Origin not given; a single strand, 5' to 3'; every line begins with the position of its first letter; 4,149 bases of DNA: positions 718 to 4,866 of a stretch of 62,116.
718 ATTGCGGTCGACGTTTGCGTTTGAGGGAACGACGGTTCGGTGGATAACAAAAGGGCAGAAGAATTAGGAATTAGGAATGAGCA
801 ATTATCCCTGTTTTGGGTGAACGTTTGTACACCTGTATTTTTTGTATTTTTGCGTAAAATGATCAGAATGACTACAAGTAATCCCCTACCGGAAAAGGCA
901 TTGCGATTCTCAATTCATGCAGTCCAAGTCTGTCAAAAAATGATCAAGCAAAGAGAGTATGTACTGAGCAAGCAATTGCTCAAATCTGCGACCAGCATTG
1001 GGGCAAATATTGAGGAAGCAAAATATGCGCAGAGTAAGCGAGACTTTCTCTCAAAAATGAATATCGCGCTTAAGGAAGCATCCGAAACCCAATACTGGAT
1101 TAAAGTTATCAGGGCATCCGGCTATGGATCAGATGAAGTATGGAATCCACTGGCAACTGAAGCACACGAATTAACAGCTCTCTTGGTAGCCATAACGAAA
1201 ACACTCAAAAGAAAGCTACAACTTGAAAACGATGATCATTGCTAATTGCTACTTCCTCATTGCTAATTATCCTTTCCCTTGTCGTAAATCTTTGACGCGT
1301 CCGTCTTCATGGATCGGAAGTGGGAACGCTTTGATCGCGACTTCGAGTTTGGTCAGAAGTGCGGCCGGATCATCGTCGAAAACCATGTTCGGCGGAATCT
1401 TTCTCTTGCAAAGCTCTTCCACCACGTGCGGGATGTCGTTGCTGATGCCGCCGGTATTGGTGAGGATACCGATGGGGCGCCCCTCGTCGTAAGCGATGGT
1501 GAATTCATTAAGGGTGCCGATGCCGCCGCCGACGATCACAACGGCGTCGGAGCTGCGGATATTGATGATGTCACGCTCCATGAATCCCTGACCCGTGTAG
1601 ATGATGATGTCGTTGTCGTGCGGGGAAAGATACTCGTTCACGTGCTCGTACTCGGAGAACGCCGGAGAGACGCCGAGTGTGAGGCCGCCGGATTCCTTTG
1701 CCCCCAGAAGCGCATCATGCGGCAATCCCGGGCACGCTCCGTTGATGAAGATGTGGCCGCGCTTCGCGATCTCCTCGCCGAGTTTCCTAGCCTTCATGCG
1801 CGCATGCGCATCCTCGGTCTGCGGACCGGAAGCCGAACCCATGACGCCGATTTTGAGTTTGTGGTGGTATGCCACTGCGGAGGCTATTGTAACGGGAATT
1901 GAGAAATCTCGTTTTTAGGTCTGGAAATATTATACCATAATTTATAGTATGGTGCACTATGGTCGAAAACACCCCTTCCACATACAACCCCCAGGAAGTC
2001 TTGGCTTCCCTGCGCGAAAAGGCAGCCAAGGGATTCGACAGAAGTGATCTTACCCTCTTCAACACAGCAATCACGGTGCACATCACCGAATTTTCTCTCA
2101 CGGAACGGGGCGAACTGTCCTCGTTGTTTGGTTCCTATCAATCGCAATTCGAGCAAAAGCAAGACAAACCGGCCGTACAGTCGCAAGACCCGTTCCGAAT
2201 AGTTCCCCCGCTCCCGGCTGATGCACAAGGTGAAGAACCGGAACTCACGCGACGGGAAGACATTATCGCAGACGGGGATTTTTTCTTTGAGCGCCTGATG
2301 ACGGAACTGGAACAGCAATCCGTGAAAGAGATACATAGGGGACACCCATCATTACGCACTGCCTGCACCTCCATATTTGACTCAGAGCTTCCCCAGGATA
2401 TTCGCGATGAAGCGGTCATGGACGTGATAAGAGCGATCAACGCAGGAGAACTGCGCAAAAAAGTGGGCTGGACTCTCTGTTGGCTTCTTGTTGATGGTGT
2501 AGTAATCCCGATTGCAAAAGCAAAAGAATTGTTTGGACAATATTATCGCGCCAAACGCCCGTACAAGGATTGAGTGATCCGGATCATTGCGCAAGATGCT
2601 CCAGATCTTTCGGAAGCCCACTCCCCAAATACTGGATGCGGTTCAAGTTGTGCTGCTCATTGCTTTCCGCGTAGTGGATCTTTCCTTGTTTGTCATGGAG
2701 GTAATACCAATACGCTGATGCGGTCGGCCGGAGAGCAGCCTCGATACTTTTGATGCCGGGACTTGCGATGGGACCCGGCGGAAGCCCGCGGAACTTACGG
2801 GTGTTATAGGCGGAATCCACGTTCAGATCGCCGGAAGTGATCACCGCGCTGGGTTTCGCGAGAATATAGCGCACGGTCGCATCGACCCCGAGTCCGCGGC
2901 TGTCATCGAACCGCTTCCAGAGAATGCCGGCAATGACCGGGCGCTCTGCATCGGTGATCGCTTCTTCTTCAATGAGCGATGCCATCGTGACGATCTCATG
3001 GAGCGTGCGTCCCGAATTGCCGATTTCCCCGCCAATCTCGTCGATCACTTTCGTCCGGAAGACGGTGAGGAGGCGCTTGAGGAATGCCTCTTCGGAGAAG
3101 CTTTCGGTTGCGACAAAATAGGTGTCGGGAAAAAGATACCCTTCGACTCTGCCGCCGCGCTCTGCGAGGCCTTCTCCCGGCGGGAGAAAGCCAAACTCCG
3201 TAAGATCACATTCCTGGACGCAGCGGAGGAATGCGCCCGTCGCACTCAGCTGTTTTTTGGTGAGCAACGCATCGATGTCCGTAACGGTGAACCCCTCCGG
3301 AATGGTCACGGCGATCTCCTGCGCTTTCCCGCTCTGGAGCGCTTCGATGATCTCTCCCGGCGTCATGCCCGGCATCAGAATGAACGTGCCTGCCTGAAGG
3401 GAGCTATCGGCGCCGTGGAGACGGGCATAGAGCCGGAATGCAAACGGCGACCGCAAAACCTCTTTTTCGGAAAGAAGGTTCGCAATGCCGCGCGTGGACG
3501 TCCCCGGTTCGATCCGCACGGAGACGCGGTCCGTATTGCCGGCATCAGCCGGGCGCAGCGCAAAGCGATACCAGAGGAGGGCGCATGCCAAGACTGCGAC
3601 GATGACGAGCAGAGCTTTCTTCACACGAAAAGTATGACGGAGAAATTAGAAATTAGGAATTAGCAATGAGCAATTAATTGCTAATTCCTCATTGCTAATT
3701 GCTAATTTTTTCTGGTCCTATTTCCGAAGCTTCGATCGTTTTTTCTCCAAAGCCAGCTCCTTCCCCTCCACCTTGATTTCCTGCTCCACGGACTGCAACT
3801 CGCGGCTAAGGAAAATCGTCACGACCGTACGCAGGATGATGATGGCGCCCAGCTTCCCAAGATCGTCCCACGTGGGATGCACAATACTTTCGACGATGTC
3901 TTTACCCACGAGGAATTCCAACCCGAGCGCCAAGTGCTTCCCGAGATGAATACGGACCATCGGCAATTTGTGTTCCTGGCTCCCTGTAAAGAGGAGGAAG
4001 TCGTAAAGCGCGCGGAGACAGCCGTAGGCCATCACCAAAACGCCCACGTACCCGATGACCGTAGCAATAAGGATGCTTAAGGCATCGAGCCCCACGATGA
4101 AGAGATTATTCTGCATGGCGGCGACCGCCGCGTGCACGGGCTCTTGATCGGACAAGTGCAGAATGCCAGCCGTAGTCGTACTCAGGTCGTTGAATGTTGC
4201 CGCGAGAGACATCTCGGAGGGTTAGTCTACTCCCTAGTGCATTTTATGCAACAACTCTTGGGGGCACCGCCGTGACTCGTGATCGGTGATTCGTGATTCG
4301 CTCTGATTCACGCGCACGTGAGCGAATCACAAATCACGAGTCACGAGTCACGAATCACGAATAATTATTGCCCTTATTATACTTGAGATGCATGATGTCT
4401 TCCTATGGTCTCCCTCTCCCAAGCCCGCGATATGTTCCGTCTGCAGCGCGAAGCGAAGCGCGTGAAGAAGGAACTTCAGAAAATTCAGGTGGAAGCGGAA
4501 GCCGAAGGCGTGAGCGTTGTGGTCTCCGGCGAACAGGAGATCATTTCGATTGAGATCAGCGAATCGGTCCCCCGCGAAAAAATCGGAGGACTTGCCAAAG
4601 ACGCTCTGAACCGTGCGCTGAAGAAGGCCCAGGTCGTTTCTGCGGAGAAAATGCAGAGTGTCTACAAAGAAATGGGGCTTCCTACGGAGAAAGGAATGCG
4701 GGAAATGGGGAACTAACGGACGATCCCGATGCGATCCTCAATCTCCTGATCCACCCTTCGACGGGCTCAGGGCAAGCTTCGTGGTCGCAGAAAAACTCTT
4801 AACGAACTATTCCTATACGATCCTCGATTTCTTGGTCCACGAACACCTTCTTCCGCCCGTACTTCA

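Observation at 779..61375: Nearly every intergenic spacer carries a long hairpin whose arms are degenerate tandem 7-nt words, forming recurring families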

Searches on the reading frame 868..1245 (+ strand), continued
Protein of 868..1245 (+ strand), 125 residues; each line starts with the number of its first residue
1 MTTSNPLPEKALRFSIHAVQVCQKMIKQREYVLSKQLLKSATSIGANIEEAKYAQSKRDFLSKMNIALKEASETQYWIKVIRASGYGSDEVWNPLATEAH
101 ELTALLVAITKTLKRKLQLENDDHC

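Call 91: find_encoding_contigs(protein=P0003, flank=1000, max_places=3)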
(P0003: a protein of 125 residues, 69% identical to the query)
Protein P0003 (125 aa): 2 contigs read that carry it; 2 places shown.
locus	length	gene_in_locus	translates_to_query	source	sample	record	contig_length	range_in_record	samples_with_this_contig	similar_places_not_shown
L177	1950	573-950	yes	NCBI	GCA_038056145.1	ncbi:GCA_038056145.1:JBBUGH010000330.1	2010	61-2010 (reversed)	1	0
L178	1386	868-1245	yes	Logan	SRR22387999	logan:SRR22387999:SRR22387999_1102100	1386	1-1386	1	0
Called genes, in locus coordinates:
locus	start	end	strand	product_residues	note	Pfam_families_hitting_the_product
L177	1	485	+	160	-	PF14714:KH_dom-like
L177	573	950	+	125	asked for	PF05635:23S_rRNA_IVP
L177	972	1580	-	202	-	PF18306:LDcluster4, PF03641:Lysine_decarbox (weak)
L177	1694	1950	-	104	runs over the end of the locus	PF02618:YceG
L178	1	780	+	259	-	?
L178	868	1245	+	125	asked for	PF05635:23S_rRNA_IVP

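Call 92: find_encoding_contigs(protein=P0059, flank=10000, max_places=3)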
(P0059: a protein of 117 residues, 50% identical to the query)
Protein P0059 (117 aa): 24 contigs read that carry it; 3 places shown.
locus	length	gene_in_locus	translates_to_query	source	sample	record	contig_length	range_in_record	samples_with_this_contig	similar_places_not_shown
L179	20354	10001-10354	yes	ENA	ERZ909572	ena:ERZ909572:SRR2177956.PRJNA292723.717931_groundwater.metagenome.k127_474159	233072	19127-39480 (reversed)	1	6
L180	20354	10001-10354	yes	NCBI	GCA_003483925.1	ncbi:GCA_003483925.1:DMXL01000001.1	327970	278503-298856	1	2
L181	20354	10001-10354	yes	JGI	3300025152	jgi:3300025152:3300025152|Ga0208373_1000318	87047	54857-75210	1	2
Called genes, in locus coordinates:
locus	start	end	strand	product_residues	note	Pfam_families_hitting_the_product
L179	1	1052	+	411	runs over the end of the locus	PF02687:FtsX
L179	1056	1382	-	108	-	PF02635:DsrE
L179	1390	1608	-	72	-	PF09851:SHOCT (weak)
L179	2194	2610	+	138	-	PF03625:DUF302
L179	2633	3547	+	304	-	PF01545:Cation_efflux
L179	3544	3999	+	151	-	-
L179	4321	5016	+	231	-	-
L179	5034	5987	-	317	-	-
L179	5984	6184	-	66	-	-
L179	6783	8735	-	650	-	-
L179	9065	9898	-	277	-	PF00175:NAD_binding_1, PF10418:DHODB_Fe-S_bind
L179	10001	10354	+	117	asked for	PF05635:23S_rRNA_IVP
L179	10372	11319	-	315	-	PF01180:DHO_dh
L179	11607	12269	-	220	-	PF02592:Vut_1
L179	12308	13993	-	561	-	PF06418:CTP_synth_N, PF00117:GATase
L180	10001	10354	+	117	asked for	PF05635:23S_rRNA_IVP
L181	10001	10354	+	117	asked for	PF05635:23S_rRNA_IVP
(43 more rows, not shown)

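Call 93: find_encoding_contigs(protein=P0024, flank=10000, max_places=2)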
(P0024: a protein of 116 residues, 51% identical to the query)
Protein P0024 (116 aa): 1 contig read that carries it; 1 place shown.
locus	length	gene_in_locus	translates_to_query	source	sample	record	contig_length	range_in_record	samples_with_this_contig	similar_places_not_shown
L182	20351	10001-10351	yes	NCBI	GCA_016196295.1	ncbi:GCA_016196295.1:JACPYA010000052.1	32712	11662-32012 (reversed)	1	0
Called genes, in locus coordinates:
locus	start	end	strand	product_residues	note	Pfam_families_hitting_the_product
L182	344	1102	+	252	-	PF12146:Hydrolase_4, PF00561:Abhydrolase_1, PF12697:Abhydrolase_6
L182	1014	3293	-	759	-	PF00069:Pkinase, PF01636:APH (faint), PF07714:PK_Tyr_Ser-Thr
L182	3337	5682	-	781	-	PF00069:Pkinase, PF07714:PK_Tyr_Ser-Thr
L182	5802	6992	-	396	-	-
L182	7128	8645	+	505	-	PF08245:Mur_ligase_M, PF02875:Mur_ligase_C (weak)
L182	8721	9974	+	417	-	PF01041:DegT_DnrJ_EryC1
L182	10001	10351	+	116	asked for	PF05635:23S_rRNA_IVP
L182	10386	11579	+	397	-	PF02388:FemAB, PF13480:Acetyltransf_6, PF02388:FemAB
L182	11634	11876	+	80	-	-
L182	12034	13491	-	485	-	PF08239:SH3_3, PF01522:Polysacc_deac_1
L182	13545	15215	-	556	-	PF03485:Arg_tRNA_synt_N, PF00750:tRNA-synt_1d, PF05746:DALR_1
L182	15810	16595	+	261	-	-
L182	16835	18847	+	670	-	PF11130:TraC_F_IV (weak), PF01935:DUF87, PF12846:AAA_10 (faint), PF19044:P-loop_TraG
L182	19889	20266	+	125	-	PF22296:bAvd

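Call 99: search_protein_families(library=ncbifam, proteins=[window:868-1242:+], max_evalue=0.01)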
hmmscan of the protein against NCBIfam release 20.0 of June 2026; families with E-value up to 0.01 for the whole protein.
window:868-1242:+ (125 aa): 5 families
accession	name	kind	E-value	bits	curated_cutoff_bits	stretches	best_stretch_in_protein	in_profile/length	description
TIGR02436.1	TIGR02436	subfamily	3.6e-29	101.2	24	1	9-114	3-109/109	four helix bundle protein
NF008912.0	PRK12275.1-6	subfamily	1.5e-09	37.9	124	1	18-117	16-115/117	hypothetical protein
NF008911.0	PRK12275.1-2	subfamily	9e-08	32.6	137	1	10-115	12-117/118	hypothetical protein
NF033474.1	DivGenRetAVD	equivalog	0.00012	22.4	80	1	8-70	4-66/104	diversity-generating retroelement protein Avd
NF007113.1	PRK09562.1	equivalog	0.0023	17.6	208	1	13-106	76-174/251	nucleoside triphosphate pyrophosphohydrolase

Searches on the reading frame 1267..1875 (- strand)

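Call 53: search_protein_families(library=pfam, proteins=[window:1267-1875:-], max_evalue=0.001)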
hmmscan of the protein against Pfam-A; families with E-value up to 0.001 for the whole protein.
window:1267-1875:- (202 aa): 2 families
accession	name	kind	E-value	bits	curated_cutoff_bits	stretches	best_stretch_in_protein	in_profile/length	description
PF18306.6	LDcluster4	-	1.2e-39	135.8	26.3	1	6-143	1-125/151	SLOG cluster4 family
PF03641.19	Lysine_decarbox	-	1.3e-05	25.8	27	1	58-126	7-70/131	Possible lysine decarboxylase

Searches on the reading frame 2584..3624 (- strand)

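Call 53: search_protein_families(library=pfam, proteins=[window:2584-3624:-], max_evalue=0.001)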
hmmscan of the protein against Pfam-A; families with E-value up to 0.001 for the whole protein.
window:2584-3624:- (346 aa): 1 family
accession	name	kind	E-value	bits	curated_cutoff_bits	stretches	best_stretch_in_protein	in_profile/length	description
PF02618.21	YceG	-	2.3e-72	244.2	32.4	1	36-328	1-272/275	YceG-like family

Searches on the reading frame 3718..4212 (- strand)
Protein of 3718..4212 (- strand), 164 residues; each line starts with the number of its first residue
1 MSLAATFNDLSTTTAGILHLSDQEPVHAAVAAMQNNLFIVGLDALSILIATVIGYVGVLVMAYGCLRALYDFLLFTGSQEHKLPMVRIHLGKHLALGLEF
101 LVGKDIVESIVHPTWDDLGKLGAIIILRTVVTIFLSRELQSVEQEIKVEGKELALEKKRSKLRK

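Call 53: search_protein_families(library=pfam, proteins=[window:3718-4212:-], max_evalue=0.001)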
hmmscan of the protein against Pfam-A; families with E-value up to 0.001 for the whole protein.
window:3718-4212:- (164 aa): 1 family
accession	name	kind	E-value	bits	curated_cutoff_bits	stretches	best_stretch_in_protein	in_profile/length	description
PF07784.16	DUF1622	-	8.4e-22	77.4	24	1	65-139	2-78/78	Protein of unknown function (DUF1622)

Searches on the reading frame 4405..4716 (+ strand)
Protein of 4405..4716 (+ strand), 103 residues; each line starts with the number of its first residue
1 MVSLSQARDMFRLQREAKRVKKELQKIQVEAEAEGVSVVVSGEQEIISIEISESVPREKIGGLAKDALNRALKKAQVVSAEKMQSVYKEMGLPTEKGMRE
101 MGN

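Call 53: search_protein_families(library=pfam, proteins=[window:4405-4716:+], max_evalue=0.001)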
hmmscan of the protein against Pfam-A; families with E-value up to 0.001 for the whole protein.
window:4405-4716:+ (103 aa): 1 family
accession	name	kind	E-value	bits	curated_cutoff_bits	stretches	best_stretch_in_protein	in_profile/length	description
PF02575.21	YbaB_DNA_bd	-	2.3e-13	50.6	25.5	1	10-90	4-90/91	YbaB/EbfC DNA-binding family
